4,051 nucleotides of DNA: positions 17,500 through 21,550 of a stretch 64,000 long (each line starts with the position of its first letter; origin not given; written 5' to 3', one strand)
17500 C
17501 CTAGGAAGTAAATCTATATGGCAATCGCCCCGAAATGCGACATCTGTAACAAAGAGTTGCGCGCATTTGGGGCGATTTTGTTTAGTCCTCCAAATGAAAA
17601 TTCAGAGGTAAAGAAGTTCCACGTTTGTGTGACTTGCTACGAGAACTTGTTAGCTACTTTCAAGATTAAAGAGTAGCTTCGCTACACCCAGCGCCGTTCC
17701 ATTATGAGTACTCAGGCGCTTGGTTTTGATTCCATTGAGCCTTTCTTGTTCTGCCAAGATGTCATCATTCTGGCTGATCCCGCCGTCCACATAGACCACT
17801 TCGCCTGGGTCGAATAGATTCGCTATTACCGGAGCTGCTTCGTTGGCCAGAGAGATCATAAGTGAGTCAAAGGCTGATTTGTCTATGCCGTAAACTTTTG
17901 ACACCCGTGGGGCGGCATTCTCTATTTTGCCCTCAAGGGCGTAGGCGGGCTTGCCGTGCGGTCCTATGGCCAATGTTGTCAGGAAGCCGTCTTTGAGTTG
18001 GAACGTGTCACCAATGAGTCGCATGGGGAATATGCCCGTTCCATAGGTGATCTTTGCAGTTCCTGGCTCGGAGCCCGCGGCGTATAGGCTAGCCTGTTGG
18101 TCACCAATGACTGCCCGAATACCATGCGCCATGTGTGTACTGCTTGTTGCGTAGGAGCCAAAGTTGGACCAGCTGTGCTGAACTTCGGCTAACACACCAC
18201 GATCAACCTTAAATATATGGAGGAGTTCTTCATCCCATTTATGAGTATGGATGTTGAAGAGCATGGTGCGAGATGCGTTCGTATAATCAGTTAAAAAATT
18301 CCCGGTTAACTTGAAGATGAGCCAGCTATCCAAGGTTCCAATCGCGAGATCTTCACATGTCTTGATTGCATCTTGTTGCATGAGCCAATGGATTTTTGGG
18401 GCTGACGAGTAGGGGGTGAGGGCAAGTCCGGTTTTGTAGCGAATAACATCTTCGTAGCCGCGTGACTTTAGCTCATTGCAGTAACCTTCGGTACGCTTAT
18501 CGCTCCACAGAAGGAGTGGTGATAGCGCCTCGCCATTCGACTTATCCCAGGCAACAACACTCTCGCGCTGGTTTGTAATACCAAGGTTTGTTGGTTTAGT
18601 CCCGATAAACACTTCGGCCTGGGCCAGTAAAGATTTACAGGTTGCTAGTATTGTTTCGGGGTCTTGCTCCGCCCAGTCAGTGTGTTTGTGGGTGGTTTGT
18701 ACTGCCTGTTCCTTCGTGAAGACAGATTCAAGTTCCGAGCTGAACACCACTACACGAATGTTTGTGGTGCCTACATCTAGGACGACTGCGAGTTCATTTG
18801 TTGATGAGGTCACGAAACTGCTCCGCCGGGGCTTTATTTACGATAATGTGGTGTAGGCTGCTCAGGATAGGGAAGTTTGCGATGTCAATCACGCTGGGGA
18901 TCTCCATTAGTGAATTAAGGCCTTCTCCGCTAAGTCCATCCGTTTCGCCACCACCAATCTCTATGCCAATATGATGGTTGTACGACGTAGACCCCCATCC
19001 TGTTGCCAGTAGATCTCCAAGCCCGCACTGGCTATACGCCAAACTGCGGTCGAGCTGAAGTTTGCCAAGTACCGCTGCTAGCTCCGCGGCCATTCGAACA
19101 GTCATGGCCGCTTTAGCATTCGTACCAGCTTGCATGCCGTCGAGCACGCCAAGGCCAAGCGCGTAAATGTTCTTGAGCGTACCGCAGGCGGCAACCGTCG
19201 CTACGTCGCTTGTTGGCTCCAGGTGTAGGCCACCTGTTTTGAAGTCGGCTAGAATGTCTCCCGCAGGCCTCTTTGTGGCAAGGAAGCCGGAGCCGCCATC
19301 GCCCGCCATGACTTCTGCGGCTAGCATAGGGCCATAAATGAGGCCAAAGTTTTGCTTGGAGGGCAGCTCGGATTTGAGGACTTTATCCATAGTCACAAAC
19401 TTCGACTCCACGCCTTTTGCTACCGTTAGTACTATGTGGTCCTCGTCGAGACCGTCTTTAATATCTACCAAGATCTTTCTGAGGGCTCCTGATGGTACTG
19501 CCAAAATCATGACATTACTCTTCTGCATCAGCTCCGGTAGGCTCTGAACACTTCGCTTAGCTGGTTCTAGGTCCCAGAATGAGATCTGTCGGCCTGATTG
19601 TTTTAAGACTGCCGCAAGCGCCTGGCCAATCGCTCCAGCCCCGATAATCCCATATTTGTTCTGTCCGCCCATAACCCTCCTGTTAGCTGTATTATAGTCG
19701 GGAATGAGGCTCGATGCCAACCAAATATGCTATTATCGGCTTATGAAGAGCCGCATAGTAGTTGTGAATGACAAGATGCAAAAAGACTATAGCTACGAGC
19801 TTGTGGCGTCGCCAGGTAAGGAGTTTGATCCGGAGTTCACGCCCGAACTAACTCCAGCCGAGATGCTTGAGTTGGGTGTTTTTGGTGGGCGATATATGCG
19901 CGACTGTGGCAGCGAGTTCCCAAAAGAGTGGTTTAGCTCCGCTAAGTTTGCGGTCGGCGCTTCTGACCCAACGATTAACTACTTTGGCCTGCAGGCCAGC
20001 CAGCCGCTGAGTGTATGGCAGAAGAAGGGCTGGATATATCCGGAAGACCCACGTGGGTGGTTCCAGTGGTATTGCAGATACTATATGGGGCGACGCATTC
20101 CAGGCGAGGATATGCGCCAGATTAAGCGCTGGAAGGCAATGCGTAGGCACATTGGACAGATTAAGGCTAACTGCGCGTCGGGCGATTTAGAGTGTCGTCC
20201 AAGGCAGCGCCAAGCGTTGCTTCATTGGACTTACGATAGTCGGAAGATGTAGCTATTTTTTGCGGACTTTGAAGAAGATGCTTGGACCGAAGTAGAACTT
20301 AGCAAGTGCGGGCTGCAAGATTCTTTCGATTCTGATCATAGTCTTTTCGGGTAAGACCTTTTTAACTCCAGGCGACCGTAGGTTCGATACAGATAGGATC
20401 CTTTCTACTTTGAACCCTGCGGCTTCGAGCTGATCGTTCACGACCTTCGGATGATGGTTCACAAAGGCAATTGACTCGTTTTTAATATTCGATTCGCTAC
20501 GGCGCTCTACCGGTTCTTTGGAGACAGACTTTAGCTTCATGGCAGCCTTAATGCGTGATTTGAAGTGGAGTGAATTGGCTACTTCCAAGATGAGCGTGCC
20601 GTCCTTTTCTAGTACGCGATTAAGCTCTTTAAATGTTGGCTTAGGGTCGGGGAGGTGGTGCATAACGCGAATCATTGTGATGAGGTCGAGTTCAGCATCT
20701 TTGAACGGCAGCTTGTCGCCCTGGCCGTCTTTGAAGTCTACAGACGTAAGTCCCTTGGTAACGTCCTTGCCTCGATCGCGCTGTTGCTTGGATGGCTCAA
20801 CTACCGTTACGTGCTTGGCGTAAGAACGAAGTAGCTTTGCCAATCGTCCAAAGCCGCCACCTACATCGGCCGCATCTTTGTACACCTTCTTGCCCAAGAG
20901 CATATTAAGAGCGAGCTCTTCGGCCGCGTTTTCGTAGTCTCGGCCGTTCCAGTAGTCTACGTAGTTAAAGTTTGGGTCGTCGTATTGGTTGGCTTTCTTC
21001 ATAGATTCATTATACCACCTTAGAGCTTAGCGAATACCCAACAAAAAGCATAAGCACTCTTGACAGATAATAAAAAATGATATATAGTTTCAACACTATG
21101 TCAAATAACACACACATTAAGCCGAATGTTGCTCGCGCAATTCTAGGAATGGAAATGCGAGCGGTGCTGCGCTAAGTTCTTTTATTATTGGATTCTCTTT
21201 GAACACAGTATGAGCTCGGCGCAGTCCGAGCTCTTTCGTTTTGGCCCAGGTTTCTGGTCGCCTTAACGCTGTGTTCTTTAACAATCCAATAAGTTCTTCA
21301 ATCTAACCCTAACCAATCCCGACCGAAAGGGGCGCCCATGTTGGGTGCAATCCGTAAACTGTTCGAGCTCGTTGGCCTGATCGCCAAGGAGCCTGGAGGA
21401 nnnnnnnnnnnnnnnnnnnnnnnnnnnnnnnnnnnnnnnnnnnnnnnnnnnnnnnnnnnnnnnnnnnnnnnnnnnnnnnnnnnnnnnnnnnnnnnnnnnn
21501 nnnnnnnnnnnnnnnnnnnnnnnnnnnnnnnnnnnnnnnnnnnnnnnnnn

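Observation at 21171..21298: MITE-like inverted-repeat element with internal terminator at the left border of a GC-elevated block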

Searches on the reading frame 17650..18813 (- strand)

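Call 8: search_protein_families(library=pfam, proteins=[window:17650-18813:-])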
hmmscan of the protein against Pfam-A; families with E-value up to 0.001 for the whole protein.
window:17650-18813:- (387 aa): 1 family
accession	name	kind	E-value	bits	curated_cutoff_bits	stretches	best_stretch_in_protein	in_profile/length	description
PF00370.27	FGGY_N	-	1.7e-52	178.9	28.8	1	9-233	2-227/245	FGGY family of carbohydrate kinases, N-terminal domain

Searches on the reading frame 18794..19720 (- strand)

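Call 8: search_protein_families(library=pfam, proteins=[window:18794-19720:-])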
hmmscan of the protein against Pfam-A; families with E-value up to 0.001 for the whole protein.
window:18794-19720:- (308 aa): 6 families
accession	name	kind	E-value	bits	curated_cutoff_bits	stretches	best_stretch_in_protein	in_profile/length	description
PF07479.19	NAD_Gly3P_dh_C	-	2.3e-22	80.2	25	1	172-301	1-139/142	NAD-dependent glycerol-3-phosphate dehydrogenase C-terminus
PF01210.29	NAD_Gly3P_dh_N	-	7.9e-19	68.6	23.1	1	59-141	61-144/158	NAD-dependent glycerol-3-phosphate dehydrogenase N-terminus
PF02826.25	2-Hacid_dh_C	-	8.8e-07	28.9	25.1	1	21-78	37-102/178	D-isomer specific 2-hydroxyacid dehydrogenase, NAD binding domain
PF02558.23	ApbA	-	1.2e-06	28.7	22.2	0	24-53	2-31/150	Ketopantoate reductase PanE/ApbA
PF03807.23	F420_oxidored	-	1.4e-06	29.3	21.6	1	22-102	1-93/94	NADP oxidoreductase coenzyme F420-dependent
PF20618.3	GPD_NAD_C_bact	-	1.4e-05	26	27.6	1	232-261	1-30/66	Bacterial GPD, NAD-dependent C-terminal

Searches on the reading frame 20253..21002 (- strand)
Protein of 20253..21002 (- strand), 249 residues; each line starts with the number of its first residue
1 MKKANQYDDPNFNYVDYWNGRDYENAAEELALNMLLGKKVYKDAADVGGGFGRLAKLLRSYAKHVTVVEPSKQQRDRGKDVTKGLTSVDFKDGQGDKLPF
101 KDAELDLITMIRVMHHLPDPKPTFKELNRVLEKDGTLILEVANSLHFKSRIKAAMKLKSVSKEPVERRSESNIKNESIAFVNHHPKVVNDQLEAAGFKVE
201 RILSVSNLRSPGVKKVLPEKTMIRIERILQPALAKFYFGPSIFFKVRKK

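Call 8: search_protein_families(library=pfam, proteins=[window:20253-21002:-])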
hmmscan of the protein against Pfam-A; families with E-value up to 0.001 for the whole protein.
window:20253-21002:- (249 aa): 7 families
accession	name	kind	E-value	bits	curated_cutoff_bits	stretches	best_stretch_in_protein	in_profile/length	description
PF08241.18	Methyltransf_11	-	1.8e-19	70.6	21.2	1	46-139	2-95/95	Methyltransferase domain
PF13489.12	Methyltransf_23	-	3.3e-14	53.4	27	1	42-199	24-161/164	Methyltransferase domain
PF13649.12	Methyltransf_25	-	4e-14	53.5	27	1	45-135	2-97/97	Methyltransferase domain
PF08242.18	Methyltransf_12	-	2.4e-11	44.7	30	1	46-137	2-98/98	Methyltransferase domain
PF13847.12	Methyltransf_31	-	1.2e-09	38.5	27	1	46-153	9-124/145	Methyltransferase domain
PF01209.24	Ubie_methyltran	-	8.2e-06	25.8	20.1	1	39-142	46-155/233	ubiE/COQ5 methyltransferase family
PF05401.17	NodS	-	0.00086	19.6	24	0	20-142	23-147/201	Nodulation protein S (NodS)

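Call 49: search_protein_families(library=ncbifam, proteins=[window:20253-21002:-], max_evalue=0.00001)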
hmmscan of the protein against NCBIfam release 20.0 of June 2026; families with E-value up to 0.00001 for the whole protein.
window:20253-21002:- (249 aa): 10 families
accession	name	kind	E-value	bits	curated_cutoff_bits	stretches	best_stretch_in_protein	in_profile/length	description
NF045667.1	MTase_DVU1556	equivalog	4.3e-12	45.9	155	1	44-202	26-165/213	DVU_1556 family methyltransferase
TIGR01934.1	MenG_MenH_UbiE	subfamily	2.1e-10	40.3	158.35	1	38-143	37-146/223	ubiquinone/menaquinone biosynthesis methyltransferase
NF001244.0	PRK00216.1-5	equivalog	5.4e-09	35.7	216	1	37-143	45-158/236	bifunctional demethylmenaquinone methyltransferase/2-methoxy-6-polyprenyl-1,4-benzoquinol methylase UbiE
TIGR02072.1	BioC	equivalog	2.8e-07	30.6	184.95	1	37-140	29-133/244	malonyl-ACP O-methyltransferase BioC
NF045823.1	PthPhpthDimycoMt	equivalog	4.3e-07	29.4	300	1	36-182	66-204/256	phthiotriol/phenolphthiotriol dimycocerosates methyltransferase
NF011650.0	PRK15068.1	equivalog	1e-06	27.9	209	1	42-141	124-227/324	tRNA 5-methoxyuridine(34)/uridine 5-oxyacetic acid(34) synthase CmoB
NF008823.0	PRK11873.1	subfamily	2.4e-06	27.2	263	1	79-142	121-185/272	arsenite methyltransferase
NF041675.1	sarc_dimgly_tmase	equivalog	3.5e-06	27.1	550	1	44-139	70-169/278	sarcosine/dimethylglycine N-methyltransferase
NF041537.1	ArsM_AhpD_UU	exception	3.8e-06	25.9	510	1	71-139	112-180/345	arsenite methyltransferase/AhpD domain selenoprotein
TIGR01983.1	UbiG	equivalog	8.2e-06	25.3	102.95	0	43-144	52-156/228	bifunctional 2-polyprenyl-6-hydroxyphenol methylase/3-demethylubiquinol 3-O-methyltransferase UbiG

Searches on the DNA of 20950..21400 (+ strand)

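Call 5: search_rna_families(source=window, start=20950, end=21400, threshold=evalue, max_evalue=10, show_alignments=3)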
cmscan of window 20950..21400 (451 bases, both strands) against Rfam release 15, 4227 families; matches with E-value up to 10: 3.
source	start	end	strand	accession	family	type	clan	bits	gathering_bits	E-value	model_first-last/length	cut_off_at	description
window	21152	21236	+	RF02701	PsrR1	Gene; sRNA;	-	18.3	42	0.57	1-79/79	no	Photosynthesis regulatory RNA1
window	21043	21200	-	RF02415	rliG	Gene; sRNA;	-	13.5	55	1.9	1-267/267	no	Listeria sRNA rliG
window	21038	21103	+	RF01675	CrcZ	Gene; sRNA;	-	11.3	95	0.75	1-398/398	no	Pseudomonas sRNA CrcZ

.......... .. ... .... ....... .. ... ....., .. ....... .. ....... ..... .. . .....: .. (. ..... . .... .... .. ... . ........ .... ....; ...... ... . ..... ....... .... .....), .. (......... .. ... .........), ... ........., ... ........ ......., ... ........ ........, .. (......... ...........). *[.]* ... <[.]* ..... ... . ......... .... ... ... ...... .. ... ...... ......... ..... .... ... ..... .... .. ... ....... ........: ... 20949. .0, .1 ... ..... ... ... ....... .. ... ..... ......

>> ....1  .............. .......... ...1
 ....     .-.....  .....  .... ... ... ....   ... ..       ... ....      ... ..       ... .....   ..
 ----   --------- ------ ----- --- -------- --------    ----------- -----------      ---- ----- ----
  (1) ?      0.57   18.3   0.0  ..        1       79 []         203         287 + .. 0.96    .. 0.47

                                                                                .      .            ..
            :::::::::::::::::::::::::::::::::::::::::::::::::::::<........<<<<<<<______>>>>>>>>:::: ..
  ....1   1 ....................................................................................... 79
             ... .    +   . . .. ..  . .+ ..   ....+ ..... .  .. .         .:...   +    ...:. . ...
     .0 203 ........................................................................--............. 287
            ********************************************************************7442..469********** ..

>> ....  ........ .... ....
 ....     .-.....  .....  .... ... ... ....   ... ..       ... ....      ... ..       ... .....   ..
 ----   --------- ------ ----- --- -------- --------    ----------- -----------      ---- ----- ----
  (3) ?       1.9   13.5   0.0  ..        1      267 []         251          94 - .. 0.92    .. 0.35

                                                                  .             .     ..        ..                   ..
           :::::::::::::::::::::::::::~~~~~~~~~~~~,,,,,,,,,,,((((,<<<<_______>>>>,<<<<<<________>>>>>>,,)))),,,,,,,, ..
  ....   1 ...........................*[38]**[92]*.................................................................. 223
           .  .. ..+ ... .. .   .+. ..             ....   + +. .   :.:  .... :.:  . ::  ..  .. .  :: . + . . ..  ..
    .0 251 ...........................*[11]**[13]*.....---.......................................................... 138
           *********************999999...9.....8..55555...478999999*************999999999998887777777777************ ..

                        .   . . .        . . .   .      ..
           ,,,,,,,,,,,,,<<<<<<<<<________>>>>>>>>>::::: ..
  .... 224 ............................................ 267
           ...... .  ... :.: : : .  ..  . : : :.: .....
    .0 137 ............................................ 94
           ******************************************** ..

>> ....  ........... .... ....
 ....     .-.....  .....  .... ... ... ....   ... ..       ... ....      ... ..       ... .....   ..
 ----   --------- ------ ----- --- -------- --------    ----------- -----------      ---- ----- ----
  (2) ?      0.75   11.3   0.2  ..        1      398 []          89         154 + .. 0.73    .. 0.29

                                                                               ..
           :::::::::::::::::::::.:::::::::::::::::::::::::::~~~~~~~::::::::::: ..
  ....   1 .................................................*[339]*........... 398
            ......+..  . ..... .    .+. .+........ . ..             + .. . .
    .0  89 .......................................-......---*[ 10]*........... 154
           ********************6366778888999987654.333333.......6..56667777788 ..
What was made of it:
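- On Riboswitch (any Rfam family): In the leader, only chance-level hits appear: PsrR1 18 bits against a threshold of 42, and rliG and CrcZ far below threshold (call 5).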

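Call 15: search_dna_similar(query=window:21090-21340:+, collection=plasmids, mode=distant, max_evalue=0.01)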
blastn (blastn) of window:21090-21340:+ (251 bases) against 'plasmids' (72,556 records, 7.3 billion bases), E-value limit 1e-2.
No match.

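Call 56: build_rna_model(alignment_id=A4, structure=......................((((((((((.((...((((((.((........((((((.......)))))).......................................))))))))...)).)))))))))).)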
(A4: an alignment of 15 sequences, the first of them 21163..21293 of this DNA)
Model R1 built from alignment A4 (15 sequences, 138 columns); structure: as given.
model positions 124; base pairs 26; branch points 0; effective number of sequences 2.35; information 0.59 bits per position. Calibrated on 0.2 Mb of random sequence (short: E-values are rough).
structure used (alignment columns):
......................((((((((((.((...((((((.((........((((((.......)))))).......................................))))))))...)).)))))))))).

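Call 58: search_with_rna_model(model_id=R1, sources=[window, L001, L002, L003, L004, L005, L006, L007, L008, L009, L010, L011, L012, L013, L014, L015, L016, L017, L018, L019, L020, L021, L022, L023, L024, L025, L026, L027, L028, L029, L030, L031, L032, L033, L034], max_evalue=10)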
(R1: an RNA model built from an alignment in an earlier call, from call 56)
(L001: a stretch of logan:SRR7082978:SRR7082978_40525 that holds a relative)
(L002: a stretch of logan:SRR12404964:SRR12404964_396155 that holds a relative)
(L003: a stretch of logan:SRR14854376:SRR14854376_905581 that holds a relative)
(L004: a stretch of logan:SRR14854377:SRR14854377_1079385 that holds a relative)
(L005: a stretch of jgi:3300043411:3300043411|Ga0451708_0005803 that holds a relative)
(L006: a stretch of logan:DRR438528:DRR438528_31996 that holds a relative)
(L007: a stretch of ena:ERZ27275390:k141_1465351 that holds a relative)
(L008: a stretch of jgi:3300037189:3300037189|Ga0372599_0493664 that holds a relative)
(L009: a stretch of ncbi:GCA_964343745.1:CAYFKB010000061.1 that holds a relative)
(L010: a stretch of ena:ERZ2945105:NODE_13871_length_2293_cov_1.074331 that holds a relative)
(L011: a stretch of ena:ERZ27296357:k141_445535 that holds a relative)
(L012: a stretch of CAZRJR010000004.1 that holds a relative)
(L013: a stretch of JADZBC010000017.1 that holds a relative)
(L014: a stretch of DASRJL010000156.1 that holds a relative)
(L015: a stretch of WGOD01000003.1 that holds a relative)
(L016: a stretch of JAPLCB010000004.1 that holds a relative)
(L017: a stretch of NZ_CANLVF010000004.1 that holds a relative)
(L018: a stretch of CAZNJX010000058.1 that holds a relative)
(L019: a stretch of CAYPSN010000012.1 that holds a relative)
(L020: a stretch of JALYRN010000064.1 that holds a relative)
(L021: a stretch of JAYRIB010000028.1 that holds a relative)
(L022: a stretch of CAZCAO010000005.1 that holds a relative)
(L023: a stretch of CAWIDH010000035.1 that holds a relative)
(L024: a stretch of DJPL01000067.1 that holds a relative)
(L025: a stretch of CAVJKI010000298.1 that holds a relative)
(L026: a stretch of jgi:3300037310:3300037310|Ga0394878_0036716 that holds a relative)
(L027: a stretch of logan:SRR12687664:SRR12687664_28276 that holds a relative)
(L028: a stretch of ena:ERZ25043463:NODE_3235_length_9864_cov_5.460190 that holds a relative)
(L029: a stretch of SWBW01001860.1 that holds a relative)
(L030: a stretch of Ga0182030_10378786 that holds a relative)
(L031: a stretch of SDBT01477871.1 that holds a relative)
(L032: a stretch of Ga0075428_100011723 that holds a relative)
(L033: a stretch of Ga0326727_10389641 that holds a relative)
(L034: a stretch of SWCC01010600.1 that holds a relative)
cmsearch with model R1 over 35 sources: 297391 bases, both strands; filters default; matches with E-value up to 10: 37.
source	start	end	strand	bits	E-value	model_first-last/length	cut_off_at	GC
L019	461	581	-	127.2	1.1e-25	1-124/124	no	0.4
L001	5831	5952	+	126.5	1.7e-25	1-124/124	no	0.38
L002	4291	4415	+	125.5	2.8e-25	1-124/124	no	0.46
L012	4556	4676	+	124.7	4.2e-25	1-124/124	no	0.41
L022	209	327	-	124.6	4.5e-25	1-124/124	no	0.39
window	21163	21293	+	121.9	1.8e-24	1-124/124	no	0.46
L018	4448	4581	-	113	1.7e-22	1-124/124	no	0.45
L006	5839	5963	+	111.4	3.9e-22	1-124/124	no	0.45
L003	270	402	+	105.4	8.3e-21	1-124/124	no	0.45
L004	2122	2254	+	105.4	8.3e-21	1-124/124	no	0.45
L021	2663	2792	-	97.6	4.6e-19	1-124/124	no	0.45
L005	1578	1707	+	95.5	1.3e-18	1-124/124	no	0.46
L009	217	334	+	93.9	3e-18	1-124/124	no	0.4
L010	311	428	+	93.9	3e-18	1-124/124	no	0.4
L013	2300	2406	-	80.6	2.8e-15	1-124/124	no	0.49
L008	5834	5947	+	80.5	3e-15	1-124/124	no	0.41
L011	2145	2252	+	80.4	3e-15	1-124/124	no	0.49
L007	1682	1771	+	63.4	1.9e-11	1-124/124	no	0.5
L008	5850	5968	-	41.4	1.5e-06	1-124/124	no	0.39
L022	187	306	+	34.2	6.1e-05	1-124/124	no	0.4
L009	233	349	-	33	0.00011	1-124/124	no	0.38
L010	327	443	-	33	0.00011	1-124/124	no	0.38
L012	4577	4693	-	29.5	0.00068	1-124/124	no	0.38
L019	444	560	+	28.8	0.00093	1-124/124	no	0.38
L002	4311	4427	-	28.7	0.001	1-124/124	no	0.44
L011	2161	2272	-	27.9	0.0015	1-124/124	no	0.48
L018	4437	4561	+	27.3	0.002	1-124/124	no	0.43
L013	2280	2390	+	27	0.0023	1-124/124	no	0.49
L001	5851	5968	-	26.9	0.0025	1-124/124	no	0.34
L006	5857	5979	-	25.2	0.0059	1-124/124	no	0.42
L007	1698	1786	-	24.7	0.0078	1-124/124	no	0.45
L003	291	417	-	22.1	0.029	1-124/124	no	0.45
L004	2143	2269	-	22.1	0.029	1-124/124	no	0.45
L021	2646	2774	+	14.9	1.2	1-124/124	no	0.43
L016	5691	5709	+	13.4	2.5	51-69/124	no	0.68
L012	2403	2469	+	12.5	4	41-104/124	no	0.36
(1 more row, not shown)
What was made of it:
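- The covariance model finds one copy in the 64-kb window and one per locus across 297 kb (call 58).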

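Call 59: search_with_rna_model(model_id=R1, source=L028, start=1700, end=2300, filters=off, max_evalue=10, show_alignments=1)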
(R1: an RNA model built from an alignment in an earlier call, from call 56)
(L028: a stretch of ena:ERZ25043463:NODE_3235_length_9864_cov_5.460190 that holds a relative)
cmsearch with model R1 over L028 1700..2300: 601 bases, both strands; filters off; matches with E-value up to 10: 9.
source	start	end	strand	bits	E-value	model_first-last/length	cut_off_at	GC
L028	1977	2060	-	9.7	0.034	1-124/124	no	0.23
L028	1960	2036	+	8.3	0.07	1-124/124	no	0.26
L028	2053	2104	+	4.2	0.57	1-124/124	no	0.35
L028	1800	1880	+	2.4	1.5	1-124/124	no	0.33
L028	2257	2292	+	1.8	2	1-124/124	no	0.53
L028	2061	2090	-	1.6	2.2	1-124/124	no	0.3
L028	1808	1882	-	1.2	2.7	1-124/124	no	0.32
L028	2128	2160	+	-0.7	7.3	1-124/124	no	0.39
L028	2137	2195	-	-0.8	7.4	1-124/124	no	0.46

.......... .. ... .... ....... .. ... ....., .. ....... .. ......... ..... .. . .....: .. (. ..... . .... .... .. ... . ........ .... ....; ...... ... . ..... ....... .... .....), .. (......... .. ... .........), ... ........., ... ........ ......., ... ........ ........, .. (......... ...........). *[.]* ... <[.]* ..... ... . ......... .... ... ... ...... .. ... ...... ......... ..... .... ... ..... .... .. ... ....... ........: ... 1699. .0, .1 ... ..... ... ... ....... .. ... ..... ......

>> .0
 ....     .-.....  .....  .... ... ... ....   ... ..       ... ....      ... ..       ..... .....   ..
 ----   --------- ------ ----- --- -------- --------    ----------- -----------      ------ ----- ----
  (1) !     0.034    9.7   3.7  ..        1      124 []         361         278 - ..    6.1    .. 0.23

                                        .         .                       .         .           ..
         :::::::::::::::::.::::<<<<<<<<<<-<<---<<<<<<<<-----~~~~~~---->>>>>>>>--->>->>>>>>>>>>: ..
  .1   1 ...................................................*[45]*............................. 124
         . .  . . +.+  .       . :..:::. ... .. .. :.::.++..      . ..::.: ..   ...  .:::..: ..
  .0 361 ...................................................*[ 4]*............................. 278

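Call 61: search_dna_similar(query=window:21090-21340:+, collection=phages, mode=distant, max_evalue=0.01)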
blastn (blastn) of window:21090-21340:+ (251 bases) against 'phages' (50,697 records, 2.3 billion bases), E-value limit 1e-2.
No match.
